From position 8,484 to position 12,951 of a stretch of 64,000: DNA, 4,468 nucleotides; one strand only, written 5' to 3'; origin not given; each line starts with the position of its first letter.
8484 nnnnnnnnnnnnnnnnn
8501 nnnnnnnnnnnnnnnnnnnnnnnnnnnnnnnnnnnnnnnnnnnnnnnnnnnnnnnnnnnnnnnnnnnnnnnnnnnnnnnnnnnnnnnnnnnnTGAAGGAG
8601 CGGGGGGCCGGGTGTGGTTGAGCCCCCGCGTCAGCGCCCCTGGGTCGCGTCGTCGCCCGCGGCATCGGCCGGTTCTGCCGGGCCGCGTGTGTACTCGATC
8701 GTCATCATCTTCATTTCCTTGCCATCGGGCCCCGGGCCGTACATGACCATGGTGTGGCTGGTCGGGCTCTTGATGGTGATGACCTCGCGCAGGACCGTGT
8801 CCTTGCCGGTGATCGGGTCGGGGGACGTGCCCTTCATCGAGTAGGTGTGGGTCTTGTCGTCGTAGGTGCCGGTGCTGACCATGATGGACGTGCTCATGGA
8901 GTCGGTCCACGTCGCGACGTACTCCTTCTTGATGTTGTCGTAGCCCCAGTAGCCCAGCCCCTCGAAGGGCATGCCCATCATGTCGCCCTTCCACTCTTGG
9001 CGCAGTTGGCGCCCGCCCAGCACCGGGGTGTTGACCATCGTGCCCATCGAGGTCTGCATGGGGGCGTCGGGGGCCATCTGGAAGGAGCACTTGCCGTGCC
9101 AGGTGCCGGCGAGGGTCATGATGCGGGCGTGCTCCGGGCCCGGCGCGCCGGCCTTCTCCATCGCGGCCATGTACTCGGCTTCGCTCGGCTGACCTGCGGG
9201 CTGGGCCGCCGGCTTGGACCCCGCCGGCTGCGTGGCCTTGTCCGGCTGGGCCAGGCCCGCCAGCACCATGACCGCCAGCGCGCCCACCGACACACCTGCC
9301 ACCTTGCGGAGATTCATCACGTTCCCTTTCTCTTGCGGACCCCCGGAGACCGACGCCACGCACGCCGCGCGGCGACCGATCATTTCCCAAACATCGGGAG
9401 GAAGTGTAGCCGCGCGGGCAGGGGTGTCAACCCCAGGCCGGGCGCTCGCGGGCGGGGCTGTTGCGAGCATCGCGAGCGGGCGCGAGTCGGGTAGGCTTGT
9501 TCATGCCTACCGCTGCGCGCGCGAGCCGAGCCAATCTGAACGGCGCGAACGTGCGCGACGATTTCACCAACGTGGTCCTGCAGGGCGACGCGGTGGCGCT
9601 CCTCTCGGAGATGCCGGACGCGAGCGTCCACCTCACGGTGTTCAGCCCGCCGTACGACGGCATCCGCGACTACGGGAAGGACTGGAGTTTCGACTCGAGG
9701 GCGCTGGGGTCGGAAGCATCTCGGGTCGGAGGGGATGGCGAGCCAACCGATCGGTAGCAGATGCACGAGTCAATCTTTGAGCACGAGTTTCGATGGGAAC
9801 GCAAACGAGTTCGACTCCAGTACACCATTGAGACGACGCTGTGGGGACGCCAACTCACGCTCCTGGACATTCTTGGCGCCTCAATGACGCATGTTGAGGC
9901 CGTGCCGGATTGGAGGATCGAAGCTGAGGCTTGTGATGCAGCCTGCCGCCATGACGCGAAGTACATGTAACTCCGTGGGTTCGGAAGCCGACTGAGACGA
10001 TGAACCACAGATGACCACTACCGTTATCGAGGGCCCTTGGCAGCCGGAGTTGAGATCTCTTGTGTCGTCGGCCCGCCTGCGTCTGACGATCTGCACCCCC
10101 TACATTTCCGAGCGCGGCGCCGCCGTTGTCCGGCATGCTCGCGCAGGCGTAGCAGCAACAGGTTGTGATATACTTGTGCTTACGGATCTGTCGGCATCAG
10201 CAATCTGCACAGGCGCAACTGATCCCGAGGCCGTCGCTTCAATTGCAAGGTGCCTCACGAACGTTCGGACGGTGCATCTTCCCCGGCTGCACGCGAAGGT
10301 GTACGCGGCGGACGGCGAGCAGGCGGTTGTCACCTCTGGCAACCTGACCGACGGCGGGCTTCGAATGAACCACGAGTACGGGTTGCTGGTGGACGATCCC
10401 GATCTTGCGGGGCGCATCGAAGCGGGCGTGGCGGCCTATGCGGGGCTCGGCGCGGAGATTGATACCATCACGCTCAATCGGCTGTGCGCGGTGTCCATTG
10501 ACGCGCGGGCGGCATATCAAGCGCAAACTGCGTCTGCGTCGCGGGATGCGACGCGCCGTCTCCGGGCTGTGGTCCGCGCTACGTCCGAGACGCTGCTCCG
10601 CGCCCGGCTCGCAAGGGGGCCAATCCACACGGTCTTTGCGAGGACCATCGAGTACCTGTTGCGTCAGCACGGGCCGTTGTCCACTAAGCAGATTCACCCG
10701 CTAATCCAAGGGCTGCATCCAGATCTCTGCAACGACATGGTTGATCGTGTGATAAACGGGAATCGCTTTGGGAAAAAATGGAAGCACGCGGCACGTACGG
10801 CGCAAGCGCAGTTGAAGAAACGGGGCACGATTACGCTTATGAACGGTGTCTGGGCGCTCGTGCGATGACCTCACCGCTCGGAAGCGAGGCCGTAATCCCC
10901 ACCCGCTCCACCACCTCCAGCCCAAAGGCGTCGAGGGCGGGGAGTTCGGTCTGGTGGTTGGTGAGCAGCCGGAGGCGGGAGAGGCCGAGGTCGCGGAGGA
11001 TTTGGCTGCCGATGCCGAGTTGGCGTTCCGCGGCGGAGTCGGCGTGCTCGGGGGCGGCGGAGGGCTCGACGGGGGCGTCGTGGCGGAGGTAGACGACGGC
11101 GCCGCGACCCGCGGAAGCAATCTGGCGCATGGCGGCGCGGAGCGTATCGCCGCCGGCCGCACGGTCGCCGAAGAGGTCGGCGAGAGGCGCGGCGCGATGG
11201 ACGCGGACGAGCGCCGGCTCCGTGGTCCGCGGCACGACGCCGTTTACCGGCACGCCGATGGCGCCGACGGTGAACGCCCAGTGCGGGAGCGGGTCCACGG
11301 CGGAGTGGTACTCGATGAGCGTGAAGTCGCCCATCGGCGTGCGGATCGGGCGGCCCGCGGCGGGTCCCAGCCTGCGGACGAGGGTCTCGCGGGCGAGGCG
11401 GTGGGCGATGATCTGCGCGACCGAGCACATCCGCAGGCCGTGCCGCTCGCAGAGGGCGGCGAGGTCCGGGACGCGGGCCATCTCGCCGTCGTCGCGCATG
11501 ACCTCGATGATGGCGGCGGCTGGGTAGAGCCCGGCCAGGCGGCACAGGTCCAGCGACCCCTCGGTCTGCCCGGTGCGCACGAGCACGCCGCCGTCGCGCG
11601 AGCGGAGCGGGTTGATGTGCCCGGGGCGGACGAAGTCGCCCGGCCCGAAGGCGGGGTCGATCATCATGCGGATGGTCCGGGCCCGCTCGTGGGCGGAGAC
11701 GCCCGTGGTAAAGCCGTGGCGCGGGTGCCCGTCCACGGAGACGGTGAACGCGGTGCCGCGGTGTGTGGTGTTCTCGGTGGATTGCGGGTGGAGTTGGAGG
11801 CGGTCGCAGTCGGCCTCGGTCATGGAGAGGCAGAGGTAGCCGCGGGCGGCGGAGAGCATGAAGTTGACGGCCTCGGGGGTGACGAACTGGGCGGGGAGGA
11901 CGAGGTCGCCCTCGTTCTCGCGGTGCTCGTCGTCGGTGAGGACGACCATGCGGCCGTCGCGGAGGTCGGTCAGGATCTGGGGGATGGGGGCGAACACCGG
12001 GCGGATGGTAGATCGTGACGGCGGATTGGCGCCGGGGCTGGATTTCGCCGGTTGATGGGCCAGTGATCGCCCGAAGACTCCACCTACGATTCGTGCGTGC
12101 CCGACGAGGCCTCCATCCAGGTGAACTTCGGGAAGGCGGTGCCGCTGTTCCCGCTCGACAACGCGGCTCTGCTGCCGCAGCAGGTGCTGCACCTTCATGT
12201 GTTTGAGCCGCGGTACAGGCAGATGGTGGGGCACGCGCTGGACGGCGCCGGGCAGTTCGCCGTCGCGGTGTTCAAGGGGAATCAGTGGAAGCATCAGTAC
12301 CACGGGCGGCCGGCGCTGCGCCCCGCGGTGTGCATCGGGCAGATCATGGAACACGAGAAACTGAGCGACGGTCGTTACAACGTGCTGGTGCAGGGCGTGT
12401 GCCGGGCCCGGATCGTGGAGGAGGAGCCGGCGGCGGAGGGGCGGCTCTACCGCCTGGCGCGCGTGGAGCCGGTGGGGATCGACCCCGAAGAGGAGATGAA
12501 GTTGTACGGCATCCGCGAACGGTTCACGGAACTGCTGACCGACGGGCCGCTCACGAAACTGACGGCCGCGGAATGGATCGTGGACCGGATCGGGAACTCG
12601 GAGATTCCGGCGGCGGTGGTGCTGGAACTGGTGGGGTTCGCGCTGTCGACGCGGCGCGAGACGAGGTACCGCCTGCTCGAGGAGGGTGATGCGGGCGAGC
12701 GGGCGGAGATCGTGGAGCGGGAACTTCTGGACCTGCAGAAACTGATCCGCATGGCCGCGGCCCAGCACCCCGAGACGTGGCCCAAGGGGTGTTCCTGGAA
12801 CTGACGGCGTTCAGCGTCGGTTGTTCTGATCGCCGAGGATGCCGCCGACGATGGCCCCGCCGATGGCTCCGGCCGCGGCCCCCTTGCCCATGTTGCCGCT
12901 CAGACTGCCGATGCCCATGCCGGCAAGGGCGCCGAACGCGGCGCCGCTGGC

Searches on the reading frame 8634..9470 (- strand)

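Call 77: search_protein_families(library=pfam, proteins=[window:8634-9470:-], max_evalue=0.001)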
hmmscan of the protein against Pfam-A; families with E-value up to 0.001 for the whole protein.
window:8634-9470:- (279 aa): 1 family
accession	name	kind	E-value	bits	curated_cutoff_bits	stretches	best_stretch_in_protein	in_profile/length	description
PF07617.17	DUF1579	-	4.5e-42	144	25.2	1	110-262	2-155/155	Protein of unknown function (DUF1579)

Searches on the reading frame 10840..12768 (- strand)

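Call 32: search_protein_families(library=pfam, proteins=[window:10840-12768:-], max_evalue=0.001)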
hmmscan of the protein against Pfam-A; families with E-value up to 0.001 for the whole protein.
window:10840-12768:- (643 aa): 2 families
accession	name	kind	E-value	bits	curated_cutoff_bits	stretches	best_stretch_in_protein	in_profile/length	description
PF00926.24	DHBP_synthase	-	2.8e-74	249.2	26.4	1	264-455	2-190/191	3,4-dihydroxy-2-butanone 4-phosphate synthase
PF00925.25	GTP_cyclohydro2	-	7.5e-31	107.4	23.3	1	473-623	6-164/165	GTP cyclohydrolase II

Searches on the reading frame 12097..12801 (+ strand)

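Call 77: search_protein_families(library=pfam, proteins=[window:12097-12801:+], max_evalue=0.001)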
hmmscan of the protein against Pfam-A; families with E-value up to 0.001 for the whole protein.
window:12097-12801:+ (235 aa): 1 family
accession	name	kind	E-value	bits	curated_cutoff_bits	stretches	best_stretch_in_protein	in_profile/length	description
PF02190.22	LON_substr_bdg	-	3.8e-26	92.7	28.7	1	15-209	2-197/200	ATP-dependent protease La (LON) substrate-binding domain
